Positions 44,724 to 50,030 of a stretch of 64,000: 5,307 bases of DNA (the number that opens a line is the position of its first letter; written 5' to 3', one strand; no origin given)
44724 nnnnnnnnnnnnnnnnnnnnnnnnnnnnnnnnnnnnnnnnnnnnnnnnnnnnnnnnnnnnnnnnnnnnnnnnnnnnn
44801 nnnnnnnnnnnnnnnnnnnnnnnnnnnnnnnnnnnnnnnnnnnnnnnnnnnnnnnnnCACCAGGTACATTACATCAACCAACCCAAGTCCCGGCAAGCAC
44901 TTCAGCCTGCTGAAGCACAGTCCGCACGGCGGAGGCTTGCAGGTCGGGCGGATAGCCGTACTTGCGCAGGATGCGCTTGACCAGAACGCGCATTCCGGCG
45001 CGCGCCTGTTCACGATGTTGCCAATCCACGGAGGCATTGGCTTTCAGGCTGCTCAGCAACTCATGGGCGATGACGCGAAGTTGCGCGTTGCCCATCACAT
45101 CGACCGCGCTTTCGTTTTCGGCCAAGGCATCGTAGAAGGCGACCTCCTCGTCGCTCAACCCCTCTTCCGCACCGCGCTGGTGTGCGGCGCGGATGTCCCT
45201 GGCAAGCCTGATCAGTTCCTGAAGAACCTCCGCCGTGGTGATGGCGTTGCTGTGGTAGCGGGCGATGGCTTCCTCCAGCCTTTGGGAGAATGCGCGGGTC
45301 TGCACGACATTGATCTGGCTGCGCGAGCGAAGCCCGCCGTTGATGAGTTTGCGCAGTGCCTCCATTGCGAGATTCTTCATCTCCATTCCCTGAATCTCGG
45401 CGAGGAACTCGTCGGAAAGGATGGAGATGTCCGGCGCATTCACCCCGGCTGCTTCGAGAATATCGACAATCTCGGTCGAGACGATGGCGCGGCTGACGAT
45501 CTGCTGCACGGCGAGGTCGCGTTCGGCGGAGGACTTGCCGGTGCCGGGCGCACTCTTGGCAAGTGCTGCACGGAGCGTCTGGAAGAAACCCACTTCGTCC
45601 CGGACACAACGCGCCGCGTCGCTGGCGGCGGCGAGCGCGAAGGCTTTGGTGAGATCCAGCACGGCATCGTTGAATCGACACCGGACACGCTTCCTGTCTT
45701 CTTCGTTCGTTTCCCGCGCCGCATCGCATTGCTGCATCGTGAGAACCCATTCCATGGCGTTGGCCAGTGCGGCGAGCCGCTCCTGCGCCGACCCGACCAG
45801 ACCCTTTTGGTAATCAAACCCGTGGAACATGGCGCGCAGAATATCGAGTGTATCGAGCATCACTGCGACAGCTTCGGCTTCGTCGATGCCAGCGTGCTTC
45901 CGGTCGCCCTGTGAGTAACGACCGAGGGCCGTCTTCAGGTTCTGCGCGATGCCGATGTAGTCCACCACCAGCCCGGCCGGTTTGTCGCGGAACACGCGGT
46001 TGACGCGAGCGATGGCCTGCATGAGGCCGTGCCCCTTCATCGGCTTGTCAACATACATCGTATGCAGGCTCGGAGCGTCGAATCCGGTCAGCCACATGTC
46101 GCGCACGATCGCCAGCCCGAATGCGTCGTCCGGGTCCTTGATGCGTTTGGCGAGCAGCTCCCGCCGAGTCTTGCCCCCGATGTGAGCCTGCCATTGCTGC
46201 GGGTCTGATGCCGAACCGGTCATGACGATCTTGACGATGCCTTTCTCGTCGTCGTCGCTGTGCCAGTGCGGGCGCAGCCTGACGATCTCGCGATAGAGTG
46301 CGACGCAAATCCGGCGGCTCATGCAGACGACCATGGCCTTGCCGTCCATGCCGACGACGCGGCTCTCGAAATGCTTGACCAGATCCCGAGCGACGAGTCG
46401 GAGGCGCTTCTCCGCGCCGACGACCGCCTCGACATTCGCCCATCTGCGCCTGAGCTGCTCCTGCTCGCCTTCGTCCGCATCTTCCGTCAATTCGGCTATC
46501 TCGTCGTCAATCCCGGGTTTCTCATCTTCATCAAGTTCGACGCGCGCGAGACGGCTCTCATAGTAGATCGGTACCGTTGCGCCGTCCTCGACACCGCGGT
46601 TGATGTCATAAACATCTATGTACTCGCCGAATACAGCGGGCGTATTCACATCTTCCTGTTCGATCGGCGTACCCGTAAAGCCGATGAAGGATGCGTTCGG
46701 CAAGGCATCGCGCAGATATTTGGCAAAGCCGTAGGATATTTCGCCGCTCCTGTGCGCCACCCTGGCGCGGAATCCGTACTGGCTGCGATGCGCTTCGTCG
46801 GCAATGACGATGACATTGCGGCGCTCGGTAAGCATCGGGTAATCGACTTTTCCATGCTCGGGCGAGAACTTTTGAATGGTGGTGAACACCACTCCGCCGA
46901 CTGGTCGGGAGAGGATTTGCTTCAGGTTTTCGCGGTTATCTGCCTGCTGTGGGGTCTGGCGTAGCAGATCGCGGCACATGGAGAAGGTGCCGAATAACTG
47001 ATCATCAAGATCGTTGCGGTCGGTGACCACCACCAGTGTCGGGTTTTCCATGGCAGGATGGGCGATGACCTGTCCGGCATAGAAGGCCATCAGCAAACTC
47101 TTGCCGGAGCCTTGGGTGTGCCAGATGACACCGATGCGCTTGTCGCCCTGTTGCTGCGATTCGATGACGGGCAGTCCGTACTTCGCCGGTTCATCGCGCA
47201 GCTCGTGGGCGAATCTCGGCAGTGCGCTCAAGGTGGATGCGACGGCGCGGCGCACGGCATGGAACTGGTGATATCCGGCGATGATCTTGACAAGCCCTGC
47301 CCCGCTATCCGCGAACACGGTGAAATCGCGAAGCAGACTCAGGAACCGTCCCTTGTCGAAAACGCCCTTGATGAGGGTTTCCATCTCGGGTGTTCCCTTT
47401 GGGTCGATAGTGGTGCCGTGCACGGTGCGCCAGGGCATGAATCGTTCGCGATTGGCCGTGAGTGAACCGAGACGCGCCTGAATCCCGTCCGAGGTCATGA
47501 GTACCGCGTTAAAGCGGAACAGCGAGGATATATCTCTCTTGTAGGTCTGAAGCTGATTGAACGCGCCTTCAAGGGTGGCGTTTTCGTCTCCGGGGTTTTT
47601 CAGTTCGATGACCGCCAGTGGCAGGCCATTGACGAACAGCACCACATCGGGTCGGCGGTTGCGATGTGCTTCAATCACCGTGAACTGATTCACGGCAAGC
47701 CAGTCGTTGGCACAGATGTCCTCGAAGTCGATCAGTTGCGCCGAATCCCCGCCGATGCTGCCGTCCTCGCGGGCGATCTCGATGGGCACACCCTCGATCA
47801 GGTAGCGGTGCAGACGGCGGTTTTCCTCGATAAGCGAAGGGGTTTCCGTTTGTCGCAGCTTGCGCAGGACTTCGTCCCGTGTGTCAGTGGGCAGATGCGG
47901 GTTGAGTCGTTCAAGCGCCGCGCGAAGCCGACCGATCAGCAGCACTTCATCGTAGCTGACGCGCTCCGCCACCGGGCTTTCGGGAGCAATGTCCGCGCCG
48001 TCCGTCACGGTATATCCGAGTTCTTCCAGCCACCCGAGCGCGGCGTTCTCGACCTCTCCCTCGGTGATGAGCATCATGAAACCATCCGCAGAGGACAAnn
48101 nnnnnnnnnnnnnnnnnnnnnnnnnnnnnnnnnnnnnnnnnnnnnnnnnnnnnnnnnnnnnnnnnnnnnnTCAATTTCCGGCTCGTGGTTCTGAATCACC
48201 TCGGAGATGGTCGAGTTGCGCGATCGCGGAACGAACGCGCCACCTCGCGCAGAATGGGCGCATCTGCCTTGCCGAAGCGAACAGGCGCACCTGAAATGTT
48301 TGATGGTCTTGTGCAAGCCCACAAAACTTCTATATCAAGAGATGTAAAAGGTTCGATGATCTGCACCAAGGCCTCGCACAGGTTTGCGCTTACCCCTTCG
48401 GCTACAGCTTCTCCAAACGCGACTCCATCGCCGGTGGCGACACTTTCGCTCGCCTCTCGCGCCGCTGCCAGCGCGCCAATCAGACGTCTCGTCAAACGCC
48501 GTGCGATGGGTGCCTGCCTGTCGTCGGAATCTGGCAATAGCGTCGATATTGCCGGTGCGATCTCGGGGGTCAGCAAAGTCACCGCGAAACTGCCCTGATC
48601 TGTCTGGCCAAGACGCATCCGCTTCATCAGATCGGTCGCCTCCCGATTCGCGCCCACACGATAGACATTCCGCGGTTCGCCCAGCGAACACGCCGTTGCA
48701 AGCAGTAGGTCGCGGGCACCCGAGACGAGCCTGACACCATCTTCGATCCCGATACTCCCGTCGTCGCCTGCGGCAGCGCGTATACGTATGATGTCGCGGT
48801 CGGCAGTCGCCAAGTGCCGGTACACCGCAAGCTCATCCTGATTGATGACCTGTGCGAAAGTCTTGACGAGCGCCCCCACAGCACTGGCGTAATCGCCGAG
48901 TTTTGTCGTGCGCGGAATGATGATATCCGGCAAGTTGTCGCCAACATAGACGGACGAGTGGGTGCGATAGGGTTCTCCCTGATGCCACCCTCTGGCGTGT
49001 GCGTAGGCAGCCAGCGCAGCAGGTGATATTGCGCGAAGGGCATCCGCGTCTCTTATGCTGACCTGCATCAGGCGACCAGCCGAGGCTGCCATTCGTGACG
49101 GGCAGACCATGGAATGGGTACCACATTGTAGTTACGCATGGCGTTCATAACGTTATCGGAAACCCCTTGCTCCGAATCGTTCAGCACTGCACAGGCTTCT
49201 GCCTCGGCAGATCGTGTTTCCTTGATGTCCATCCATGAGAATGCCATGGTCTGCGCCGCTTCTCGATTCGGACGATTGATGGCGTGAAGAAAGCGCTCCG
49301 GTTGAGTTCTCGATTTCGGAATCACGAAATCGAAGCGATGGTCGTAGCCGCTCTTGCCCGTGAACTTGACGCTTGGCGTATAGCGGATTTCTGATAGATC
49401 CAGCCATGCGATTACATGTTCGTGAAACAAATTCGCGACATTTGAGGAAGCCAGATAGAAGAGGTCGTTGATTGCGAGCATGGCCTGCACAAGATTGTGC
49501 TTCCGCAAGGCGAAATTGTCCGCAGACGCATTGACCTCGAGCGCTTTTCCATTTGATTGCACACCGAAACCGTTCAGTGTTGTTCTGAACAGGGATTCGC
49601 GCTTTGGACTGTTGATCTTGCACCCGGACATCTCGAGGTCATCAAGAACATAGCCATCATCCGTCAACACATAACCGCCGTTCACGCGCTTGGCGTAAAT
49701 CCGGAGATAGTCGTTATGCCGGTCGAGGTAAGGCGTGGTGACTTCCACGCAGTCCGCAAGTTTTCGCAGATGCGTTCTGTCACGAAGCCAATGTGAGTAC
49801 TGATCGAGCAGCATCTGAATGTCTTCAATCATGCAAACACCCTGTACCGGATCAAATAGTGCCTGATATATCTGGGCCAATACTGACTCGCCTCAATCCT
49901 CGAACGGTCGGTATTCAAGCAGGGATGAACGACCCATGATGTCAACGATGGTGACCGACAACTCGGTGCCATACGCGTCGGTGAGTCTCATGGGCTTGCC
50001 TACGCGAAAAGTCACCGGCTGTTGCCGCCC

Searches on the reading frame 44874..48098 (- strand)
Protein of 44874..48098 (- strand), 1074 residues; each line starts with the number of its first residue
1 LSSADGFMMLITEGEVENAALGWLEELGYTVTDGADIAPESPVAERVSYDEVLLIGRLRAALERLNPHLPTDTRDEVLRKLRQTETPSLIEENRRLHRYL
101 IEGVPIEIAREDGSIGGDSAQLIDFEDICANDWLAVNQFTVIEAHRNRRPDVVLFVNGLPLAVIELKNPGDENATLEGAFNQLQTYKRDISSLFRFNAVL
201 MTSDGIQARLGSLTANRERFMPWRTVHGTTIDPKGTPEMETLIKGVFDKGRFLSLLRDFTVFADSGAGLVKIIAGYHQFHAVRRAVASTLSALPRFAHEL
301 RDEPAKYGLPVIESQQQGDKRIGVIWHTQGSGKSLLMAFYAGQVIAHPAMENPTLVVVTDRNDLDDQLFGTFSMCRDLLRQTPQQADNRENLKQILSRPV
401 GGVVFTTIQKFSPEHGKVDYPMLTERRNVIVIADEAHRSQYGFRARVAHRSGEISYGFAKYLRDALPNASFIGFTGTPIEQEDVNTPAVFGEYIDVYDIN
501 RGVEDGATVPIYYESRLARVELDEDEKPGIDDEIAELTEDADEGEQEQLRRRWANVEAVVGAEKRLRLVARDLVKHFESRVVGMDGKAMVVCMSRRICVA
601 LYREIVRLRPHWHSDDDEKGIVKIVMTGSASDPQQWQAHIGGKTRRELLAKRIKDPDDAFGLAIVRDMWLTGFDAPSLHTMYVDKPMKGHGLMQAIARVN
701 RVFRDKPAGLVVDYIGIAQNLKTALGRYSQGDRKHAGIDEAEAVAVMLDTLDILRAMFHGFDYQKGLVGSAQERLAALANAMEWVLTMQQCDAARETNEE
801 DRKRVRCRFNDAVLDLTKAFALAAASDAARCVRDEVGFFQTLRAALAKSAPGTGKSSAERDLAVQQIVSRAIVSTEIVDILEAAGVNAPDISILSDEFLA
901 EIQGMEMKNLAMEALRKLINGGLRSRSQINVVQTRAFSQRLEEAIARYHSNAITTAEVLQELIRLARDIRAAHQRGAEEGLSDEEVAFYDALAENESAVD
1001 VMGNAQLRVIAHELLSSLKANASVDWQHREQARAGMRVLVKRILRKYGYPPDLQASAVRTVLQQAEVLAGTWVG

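Call 13: search_protein_families(library=pfam, proteins=[window:44874-48098:-])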
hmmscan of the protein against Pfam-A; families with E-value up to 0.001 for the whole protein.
window:44874-48098:- (1074 aa): 6 families
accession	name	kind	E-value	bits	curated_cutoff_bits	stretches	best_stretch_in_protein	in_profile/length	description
PF11867.13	T1RH-like_C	-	5.8e-120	401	26.8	1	731-1069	2-327/329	Type I restriction enzyme HindI endonuclease subunit-like, C-terminal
PF18766.7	SWI2_SNF2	-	1.6e-76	257.2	26.7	1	277-546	1-220/221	SWI2/SNF2 ATPase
PF04313.20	HSDR_N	-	1.8e-51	175.2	25.1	1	12-218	3-197/198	Type I restriction enzyme R protein N terminus (HSDR_N)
PF22679.2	T1R_D3-like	-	5.9e-21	76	27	1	648-714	88-156/158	Type I restriction enzyme subunit R domain 3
PF04851.21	ResIII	-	5.4e-17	62.6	22.5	1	312-479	16-163/164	Type III restriction enzyme, res subunit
PF00270.35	DEAD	-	0.00035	20.8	26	0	329-480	23-163/167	DEAD/DEAH box helicase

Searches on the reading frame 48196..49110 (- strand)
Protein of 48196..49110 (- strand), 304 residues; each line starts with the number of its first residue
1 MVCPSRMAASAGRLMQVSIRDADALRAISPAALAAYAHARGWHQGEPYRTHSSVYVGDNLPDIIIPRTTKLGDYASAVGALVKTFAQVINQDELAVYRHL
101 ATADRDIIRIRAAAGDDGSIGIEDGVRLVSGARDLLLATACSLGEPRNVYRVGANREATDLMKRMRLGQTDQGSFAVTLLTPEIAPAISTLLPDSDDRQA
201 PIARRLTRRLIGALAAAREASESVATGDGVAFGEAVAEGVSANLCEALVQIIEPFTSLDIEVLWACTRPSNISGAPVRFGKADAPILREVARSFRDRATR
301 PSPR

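Call 13: search_protein_families(library=pfam, proteins=[window:48196-49110:-])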
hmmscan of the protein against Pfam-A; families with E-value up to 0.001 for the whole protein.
window:48196-49110:- (304 aa): 0 families

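Call 58: search_protein_families(library=padloc, proteins=[window:48196-49110:-], max_evalue=0.00001)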
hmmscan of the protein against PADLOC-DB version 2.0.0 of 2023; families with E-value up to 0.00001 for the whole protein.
window:48196-49110:- (304 aa): 32 families (the best 25 are shown)
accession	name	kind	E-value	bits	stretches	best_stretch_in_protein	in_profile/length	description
PDLC04298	PDC-M02B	-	9.1e-87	289.4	1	15-301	1-293/380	-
PDLC04331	PDC-M02B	-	4.8e-62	208.1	1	16-301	7-287/389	-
PDLC04304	PDC-M02B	-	4e-56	188.7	1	15-300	1-294/383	-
PDLC04335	PDC-M02B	-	2.4e-49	166.1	1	26-300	4-275/364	-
PDLC04303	PDC-M02B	-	1.7e-47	160.2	1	15-297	1-284/383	-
PDLC04330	PDC-M02B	-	3.7e-43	145.7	1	23-296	7-283/375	-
PDLC04323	PDC-M02B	-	3e-42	142.6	1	26-297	11-284/374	-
PDLC04311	PDC-M02B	-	1.7e-35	120.7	1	27-298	7-289/384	-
PDLC04329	PDC-M02B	-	7.2e-33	111.8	1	26-297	5-284/377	-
PDLC04317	PDC-M02B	-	2.2e-31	107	1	24-298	11-284/396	-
PDLC04307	PDC-M02B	-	2.4e-31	107.2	1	28-282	11-268/373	-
PDLC04308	PDC-M02B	-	8.7e-29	98.3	1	23-299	11-293/391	-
PDLC04321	PDC-M02B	-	1.5e-26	91.4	1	20-266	6-263/383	-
PDLC04310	PDC-M02B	-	5.4e-25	85.9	1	29-297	7-285/394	-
PDLC04301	PDC-M02B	-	4.4e-23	79.9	1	23-298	6-285/378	-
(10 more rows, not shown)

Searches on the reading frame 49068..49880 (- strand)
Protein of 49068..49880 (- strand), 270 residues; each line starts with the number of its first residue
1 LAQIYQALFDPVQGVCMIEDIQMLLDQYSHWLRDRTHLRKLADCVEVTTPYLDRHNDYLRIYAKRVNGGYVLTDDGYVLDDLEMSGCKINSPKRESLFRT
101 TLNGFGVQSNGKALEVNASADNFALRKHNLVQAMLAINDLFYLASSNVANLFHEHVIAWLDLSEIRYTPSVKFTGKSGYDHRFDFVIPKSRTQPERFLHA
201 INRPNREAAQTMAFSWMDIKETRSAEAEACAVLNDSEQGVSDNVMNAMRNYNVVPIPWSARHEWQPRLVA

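Call 13: search_protein_families(library=pfam, proteins=[window:49068-49880:-])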
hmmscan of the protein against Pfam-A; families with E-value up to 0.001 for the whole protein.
window:49068-49880:- (270 aa): 2 families
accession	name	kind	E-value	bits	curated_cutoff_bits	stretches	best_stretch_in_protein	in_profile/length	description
PF08862.16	DUF1829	-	1e-32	112.9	22.2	1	175-261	1-87/87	Domain of unknown function DUF1829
PF08861.15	DUF1828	-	1.4e-27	96.3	22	1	49-137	1-91/91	Domain of unknown function DUF1828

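Call 58: search_protein_families(library=padloc, proteins=[window:49068-49880:-], max_evalue=0.00001)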
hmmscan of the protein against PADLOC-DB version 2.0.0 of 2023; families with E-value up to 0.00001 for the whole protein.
window:49068-49880:- (270 aa): 2 families
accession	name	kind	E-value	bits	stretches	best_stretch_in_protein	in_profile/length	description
PDLC04539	PDC-M24B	-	1.4e-100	334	1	21-269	4-254/255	-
PDLC04540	PDC-M24B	-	5e-19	66.9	1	42-228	22-214/256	-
